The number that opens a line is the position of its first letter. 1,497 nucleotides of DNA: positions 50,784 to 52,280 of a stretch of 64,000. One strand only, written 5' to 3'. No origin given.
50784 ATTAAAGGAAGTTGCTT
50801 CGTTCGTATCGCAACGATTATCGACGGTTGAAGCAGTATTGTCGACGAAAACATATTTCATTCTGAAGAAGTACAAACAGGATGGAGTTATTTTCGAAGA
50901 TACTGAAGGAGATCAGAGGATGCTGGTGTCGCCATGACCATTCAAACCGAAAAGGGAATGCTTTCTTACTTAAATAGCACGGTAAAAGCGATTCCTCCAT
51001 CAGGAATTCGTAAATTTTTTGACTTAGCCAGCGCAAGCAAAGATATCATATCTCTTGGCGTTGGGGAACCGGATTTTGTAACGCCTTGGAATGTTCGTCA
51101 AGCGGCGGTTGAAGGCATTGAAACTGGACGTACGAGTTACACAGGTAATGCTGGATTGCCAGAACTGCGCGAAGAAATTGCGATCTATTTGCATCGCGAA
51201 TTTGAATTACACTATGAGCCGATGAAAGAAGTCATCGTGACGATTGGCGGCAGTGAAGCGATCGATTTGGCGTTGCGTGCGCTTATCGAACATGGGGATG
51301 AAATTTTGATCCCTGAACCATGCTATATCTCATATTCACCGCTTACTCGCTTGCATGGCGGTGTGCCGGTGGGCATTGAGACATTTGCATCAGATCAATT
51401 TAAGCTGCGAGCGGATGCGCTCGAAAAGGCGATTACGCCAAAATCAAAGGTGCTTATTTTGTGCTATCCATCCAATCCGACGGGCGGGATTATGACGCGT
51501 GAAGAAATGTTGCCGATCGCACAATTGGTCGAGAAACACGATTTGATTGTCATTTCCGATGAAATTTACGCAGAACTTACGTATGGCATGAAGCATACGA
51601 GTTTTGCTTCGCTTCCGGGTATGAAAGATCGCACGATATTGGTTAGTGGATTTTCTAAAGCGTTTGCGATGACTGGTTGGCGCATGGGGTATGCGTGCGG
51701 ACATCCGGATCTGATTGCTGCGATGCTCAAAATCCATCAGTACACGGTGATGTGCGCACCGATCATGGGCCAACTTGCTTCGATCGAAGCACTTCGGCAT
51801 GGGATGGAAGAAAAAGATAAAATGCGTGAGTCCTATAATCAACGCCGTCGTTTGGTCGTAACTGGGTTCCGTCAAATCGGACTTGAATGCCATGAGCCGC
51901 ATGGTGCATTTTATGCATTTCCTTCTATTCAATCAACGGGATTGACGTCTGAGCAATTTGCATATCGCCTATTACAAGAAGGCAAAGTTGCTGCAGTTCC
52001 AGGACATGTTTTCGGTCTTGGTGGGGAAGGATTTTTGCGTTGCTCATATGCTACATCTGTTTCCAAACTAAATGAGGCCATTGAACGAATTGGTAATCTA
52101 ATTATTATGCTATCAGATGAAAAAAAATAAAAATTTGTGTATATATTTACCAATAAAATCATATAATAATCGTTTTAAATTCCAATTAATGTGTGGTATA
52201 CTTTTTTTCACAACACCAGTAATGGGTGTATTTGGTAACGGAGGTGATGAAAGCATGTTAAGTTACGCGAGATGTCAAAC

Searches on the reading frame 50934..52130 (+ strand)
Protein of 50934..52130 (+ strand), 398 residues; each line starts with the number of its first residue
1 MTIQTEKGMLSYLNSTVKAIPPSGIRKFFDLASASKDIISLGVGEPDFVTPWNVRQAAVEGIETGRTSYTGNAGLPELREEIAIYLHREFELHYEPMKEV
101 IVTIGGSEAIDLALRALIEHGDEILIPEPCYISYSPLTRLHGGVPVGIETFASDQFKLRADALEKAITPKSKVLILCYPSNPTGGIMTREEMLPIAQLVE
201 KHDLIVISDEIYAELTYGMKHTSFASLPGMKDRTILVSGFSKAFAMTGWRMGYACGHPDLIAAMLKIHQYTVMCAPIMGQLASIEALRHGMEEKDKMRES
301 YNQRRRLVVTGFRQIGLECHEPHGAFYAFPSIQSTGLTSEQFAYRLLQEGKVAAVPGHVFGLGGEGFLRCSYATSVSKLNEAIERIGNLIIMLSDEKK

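Call 54: search_protein_families(library=pfam, proteins=[window:50934-52130:+], max_evalue=0.00001)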
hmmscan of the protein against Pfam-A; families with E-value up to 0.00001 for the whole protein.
window:50934-52130:+ (398 aa): 4 families
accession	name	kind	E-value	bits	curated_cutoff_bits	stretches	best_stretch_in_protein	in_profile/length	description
PF00155.27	Aminotran_1_2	-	9.8e-76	255.7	19.7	1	36-386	1-361/361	Aminotransferase class I and II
PF01041.23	DegT_DnrJ_EryC1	-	3.4e-09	36.8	19.8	1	93-209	36-145/360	DegT/DnrJ/EryC1/StrS aminotransferase family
PF00266.25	Aminotran_5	-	1.7e-07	31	21.5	1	93-209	57-175/371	Aminotransferase class-V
PF01053.26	Cys_Met_Meta_PP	-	2.5e-06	26.7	27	1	98-211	68-175/381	Cys/Met metabolism PLP-dependent enzyme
